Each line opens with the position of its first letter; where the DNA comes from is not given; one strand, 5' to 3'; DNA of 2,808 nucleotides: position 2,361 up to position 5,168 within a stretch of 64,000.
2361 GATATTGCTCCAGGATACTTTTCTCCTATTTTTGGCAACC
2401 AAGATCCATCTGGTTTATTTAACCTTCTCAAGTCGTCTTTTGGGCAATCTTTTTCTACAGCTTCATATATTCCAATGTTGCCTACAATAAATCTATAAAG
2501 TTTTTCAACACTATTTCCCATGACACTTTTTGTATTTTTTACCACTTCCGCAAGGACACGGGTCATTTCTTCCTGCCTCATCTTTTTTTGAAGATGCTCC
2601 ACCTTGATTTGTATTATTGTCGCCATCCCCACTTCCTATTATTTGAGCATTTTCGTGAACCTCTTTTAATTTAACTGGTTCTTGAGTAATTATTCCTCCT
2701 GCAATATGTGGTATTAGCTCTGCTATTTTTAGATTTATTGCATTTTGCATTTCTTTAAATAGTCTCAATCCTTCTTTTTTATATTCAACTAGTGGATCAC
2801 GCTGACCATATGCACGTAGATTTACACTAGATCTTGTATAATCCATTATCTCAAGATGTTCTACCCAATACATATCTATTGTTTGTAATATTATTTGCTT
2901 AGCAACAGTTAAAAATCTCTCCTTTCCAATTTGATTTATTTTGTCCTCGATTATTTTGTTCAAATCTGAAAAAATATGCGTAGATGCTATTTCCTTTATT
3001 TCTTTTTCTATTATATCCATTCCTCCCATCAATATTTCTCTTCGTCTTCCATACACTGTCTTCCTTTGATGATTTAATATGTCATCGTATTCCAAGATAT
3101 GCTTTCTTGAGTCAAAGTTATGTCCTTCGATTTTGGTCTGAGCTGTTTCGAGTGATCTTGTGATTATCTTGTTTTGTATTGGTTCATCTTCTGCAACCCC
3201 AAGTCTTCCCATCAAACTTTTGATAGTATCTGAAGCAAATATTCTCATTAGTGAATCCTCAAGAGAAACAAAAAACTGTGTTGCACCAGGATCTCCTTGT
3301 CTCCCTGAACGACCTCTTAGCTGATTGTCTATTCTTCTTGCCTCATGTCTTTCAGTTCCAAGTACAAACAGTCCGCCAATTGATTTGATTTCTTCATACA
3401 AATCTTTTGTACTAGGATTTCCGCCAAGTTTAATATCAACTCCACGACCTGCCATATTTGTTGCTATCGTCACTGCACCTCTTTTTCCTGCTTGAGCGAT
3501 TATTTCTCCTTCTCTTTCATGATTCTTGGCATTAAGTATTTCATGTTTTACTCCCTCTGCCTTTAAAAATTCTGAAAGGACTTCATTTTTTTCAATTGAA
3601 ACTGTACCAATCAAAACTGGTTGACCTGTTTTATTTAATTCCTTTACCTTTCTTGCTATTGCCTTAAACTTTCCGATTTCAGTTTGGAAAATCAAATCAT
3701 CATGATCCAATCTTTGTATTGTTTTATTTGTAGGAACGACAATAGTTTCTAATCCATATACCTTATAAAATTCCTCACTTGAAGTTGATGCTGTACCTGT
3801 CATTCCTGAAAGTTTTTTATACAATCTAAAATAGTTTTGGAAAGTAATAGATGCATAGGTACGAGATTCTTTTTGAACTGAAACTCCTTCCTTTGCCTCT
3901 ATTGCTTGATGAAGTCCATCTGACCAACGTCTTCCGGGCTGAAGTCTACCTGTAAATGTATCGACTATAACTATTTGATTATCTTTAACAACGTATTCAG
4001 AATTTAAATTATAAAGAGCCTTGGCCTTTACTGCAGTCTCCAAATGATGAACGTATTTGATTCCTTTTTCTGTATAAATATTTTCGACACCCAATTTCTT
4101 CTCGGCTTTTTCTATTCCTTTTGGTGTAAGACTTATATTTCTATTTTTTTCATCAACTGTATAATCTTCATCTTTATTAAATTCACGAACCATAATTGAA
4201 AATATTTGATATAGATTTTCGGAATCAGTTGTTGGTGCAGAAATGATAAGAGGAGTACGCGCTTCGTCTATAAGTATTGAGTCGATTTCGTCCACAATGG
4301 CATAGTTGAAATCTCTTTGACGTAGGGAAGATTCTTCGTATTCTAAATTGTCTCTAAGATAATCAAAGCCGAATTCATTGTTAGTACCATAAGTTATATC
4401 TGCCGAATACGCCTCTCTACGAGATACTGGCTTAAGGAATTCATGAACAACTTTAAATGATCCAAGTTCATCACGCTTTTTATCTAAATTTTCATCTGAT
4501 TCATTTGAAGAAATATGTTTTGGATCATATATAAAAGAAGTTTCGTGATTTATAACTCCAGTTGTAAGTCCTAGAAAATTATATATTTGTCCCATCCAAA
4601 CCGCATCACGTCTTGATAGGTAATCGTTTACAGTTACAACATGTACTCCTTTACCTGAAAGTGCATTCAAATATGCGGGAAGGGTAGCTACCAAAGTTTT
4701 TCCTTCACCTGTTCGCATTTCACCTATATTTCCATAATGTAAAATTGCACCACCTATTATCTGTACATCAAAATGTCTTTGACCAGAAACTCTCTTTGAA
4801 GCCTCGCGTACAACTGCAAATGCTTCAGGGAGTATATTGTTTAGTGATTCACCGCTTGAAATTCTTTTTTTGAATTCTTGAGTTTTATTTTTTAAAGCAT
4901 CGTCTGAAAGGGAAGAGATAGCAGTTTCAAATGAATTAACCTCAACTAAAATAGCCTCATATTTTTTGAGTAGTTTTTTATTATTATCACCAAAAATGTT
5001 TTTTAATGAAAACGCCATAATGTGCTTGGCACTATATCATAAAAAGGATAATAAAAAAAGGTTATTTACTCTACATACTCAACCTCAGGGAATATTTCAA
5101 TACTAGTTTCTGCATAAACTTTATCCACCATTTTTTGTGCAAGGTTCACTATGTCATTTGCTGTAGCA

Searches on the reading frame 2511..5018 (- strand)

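Call 47: search_protein_families(library=pfam, proteins=[window:2511-5018:-], max_evalue=0.00001)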
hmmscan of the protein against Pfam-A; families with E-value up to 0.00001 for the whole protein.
window:2511-5018:- (835 aa): 5 families
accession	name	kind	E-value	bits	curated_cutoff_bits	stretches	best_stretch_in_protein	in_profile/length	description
PF07517.20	SecA_DEAD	-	9.1e-124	412.9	24.6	1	5-417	1-289/290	SecA DEAD-like domain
PF21090.3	P-loop_SecA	-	1.2e-78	263.9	27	2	434-537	2-105/205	SecA P-loop domain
PF07516.18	SecA_SW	-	6.9e-46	157.3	26.7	2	676-770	105-197/200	SecA Wing and Scaffold domain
PF01043.26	SecA_PP_bind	-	9.8e-39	132.8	23.5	1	266-374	2-110/110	SecA preprotein cross-linking domain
PF02810.21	SEC-C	-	2.5e-10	40.4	20.4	1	817-835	1-19/19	SEC-C motif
